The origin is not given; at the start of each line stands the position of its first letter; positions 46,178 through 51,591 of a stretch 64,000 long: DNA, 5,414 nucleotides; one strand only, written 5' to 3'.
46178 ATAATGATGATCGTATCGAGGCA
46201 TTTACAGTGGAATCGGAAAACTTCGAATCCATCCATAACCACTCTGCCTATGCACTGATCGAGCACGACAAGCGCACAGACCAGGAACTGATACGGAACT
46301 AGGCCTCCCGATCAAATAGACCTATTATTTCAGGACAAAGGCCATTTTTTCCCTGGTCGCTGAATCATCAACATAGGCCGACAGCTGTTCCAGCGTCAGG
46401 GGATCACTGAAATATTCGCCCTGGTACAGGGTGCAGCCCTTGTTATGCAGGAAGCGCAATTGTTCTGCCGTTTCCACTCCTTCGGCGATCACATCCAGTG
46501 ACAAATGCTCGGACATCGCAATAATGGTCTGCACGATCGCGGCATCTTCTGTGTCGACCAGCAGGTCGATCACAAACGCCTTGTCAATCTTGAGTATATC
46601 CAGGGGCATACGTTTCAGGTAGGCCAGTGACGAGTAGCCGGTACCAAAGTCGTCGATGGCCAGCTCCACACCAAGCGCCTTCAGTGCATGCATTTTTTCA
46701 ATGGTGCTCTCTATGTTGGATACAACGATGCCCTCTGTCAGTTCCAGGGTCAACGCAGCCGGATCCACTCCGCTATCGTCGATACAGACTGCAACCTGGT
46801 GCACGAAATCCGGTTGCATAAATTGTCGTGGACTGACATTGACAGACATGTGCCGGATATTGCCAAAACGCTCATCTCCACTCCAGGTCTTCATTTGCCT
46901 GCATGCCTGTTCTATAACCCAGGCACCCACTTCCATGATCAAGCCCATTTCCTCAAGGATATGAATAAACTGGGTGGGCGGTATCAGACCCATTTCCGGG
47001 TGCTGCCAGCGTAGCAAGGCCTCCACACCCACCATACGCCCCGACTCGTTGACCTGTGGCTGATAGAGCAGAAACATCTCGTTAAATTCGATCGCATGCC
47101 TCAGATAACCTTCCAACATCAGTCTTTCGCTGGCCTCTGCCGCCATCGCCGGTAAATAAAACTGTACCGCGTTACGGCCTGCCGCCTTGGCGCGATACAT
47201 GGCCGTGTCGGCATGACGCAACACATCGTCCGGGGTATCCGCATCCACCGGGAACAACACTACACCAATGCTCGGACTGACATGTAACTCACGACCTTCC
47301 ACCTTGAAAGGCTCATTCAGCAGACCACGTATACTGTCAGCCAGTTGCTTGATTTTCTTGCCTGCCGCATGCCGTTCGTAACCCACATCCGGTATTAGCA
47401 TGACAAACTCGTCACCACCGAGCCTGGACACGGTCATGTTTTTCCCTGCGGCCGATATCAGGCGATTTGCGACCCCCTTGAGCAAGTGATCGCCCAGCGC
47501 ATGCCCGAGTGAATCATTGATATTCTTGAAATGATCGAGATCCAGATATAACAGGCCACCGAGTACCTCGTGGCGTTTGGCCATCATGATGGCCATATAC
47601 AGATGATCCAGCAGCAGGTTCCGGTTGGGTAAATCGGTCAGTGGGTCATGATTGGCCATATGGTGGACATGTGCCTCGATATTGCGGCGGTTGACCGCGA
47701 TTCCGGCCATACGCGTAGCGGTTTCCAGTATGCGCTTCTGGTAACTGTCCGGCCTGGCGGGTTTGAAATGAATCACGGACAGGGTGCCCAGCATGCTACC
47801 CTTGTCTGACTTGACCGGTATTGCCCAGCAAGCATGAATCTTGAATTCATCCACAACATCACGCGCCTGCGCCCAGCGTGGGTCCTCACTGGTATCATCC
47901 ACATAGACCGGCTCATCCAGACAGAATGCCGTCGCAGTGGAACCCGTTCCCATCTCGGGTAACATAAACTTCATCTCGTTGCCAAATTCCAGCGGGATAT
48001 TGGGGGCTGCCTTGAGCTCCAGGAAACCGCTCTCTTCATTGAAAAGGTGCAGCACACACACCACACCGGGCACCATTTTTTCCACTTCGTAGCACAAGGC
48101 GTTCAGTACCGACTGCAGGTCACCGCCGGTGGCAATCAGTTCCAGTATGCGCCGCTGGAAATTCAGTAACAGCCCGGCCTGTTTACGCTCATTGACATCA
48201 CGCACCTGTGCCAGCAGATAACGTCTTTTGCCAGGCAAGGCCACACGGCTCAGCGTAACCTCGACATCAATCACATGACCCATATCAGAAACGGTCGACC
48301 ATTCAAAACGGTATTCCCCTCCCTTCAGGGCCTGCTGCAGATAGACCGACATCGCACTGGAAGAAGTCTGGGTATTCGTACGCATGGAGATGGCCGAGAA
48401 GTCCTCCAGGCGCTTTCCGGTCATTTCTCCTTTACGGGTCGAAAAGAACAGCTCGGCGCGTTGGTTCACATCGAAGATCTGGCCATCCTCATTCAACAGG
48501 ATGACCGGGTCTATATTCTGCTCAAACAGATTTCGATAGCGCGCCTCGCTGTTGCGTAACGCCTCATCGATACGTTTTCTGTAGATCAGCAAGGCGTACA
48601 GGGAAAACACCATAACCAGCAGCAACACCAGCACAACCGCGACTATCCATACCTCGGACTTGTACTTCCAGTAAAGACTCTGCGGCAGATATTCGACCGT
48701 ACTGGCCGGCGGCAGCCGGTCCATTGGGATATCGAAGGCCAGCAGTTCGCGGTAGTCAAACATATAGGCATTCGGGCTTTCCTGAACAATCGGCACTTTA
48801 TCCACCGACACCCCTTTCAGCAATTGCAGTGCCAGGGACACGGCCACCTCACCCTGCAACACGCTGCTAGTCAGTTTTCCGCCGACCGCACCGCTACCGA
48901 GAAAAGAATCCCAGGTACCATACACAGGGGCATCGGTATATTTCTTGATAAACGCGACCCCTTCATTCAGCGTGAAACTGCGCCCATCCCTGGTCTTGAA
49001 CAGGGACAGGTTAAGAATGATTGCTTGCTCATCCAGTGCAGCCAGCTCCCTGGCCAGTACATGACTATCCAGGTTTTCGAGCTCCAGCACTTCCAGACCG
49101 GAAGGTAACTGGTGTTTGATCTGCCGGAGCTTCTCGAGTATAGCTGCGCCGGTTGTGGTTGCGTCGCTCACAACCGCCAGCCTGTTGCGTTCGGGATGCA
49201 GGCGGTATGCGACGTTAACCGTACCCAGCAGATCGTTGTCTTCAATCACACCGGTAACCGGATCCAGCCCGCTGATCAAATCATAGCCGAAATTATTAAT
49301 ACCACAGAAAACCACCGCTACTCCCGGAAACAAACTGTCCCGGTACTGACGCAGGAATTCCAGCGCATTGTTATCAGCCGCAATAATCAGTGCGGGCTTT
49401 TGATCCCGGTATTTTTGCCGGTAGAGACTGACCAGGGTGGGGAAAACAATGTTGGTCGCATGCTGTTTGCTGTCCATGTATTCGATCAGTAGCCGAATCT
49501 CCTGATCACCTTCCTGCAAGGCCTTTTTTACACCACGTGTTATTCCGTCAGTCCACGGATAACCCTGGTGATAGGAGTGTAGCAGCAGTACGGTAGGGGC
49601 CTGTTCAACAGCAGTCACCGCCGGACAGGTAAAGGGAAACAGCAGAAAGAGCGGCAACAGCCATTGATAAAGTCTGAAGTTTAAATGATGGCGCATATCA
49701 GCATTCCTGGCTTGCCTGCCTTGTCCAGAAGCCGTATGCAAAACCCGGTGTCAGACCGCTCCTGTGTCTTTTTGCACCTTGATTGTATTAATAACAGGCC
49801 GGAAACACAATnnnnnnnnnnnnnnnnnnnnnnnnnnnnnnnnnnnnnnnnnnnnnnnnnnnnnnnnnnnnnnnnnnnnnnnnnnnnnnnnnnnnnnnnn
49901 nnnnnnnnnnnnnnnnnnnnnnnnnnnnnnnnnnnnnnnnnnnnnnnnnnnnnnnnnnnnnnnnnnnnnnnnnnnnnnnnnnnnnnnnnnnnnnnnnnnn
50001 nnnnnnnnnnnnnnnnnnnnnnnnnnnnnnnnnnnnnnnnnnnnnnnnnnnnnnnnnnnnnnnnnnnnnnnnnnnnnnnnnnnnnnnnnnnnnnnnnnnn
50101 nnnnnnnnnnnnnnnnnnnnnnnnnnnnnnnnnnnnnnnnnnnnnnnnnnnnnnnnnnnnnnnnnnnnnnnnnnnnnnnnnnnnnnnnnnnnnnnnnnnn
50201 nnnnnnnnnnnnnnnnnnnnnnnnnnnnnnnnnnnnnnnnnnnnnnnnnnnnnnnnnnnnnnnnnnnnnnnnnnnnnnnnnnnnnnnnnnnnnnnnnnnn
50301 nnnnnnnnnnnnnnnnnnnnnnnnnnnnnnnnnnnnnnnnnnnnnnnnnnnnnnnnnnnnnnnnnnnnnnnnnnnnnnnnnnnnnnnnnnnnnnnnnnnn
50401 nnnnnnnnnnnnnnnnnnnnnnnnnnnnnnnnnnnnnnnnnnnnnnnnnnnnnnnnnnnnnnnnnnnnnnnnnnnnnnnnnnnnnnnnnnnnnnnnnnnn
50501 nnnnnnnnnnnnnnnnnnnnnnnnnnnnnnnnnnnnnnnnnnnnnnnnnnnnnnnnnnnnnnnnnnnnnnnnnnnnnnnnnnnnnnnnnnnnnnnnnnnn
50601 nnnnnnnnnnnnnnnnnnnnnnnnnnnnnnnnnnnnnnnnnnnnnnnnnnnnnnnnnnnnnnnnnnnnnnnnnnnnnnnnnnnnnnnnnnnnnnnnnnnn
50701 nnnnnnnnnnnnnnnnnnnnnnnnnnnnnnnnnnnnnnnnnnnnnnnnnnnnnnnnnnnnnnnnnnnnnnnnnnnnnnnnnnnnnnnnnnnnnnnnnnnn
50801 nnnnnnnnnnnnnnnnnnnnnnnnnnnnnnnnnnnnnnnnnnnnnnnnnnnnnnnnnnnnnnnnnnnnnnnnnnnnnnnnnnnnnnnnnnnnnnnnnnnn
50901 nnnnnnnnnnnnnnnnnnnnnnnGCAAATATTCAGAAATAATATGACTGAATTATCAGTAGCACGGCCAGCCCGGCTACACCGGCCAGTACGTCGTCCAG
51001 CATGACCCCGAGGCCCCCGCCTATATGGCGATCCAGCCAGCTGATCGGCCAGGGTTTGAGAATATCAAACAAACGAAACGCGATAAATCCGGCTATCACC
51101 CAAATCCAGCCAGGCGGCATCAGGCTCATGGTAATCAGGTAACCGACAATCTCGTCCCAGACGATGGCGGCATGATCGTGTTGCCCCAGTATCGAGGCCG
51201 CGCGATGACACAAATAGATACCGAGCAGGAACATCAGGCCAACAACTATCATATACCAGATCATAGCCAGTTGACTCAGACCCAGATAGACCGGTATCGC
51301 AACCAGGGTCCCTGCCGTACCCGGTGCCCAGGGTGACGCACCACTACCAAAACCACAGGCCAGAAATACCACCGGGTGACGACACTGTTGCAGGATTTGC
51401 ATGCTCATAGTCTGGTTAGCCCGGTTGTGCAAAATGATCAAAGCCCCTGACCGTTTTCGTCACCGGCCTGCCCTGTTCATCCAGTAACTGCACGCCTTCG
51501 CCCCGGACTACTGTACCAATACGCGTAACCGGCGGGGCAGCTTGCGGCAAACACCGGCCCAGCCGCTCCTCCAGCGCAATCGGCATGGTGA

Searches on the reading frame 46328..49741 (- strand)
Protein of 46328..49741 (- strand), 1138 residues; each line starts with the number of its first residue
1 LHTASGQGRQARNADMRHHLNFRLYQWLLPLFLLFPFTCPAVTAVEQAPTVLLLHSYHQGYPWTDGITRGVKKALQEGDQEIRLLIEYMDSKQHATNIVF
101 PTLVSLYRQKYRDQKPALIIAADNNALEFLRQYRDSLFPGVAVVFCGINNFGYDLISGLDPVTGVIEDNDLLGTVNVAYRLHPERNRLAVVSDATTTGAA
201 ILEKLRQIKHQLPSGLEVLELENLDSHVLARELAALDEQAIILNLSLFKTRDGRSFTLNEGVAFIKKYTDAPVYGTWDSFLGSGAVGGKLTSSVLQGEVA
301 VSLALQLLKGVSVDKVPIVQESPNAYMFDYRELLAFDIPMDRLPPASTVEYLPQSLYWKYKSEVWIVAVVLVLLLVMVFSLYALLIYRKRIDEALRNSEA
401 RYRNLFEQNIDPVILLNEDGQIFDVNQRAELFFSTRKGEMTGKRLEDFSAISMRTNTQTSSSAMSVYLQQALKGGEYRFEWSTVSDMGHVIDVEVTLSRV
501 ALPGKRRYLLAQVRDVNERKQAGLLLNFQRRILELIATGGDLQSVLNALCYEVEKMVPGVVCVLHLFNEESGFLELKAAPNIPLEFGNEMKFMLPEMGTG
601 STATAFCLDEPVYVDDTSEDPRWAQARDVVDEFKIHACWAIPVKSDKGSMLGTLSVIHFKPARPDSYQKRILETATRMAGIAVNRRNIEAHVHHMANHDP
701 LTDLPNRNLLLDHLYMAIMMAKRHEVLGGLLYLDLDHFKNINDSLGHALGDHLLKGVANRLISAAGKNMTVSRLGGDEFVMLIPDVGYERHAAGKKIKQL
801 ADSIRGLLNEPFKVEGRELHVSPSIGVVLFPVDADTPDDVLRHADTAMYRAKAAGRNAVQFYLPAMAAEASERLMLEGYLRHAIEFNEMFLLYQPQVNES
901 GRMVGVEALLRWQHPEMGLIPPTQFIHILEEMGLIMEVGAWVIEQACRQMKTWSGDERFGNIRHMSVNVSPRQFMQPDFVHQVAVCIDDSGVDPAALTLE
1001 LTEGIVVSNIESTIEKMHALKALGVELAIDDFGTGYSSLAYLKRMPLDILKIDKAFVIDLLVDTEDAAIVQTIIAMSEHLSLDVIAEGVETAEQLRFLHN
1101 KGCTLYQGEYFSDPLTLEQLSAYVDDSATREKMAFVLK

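Call 22: search_protein_families(library=pfam, proteins=[window:46328-49741:-], max_evalue=0.001)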
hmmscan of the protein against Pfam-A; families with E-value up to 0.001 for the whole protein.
window:46328-49741:- (1138 aa): 9 families
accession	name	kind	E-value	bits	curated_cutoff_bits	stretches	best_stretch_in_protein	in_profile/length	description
PF00563.25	EAL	-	3.3e-73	246.4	31.3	1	880-1114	4-236/236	EAL domain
PF00990.26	GGDEF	-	1e-43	149.3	23.8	1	696-857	1-160/161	Diguanylate cyclase, GGDEF domain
PF01590.32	GAF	-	9.4e-14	52.5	22.4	1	541-683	1-133/133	GAF domain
PF13185.12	GAF_2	-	1.3e-12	48.5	28.6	1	541-683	3-135/136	GAF domain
PF00989.32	PAS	-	5.9e-08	33.1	22.6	1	401-516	2-113/113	PAS fold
PF08448.16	PAS_4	-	3.9e-07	30.7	23.1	1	406-521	1-110/110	PAS fold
PF13426.13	PAS_9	-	2.7e-06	28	27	1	411-518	2-103/103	PAS domain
PF13188.13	PAS_8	-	9.3e-06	25.8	21.8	1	400-452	1-54/65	PAS domain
PF04392.18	ABC_sub_bind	-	0.00042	20.1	25.9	1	65-322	14-263/293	ABC transporter substrate binding protein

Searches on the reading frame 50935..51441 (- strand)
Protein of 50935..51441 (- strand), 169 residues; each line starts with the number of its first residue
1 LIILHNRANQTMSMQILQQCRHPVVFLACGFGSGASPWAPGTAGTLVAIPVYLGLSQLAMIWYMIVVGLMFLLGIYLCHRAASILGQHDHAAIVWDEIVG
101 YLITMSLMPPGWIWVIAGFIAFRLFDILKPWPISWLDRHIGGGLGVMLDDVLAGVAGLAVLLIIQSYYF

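Call 23: search_protein_families(library=pfam, proteins=[window:50935-51441:-], max_evalue=0.001)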
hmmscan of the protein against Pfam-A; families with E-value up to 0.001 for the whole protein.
window:50935-51441:- (169 aa): 1 family
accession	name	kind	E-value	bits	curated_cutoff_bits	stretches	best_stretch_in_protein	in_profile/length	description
PF04608.18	PgpA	-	3.4e-43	147.4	28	1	27-164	2-140/141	Phosphatidylglycerophosphatase A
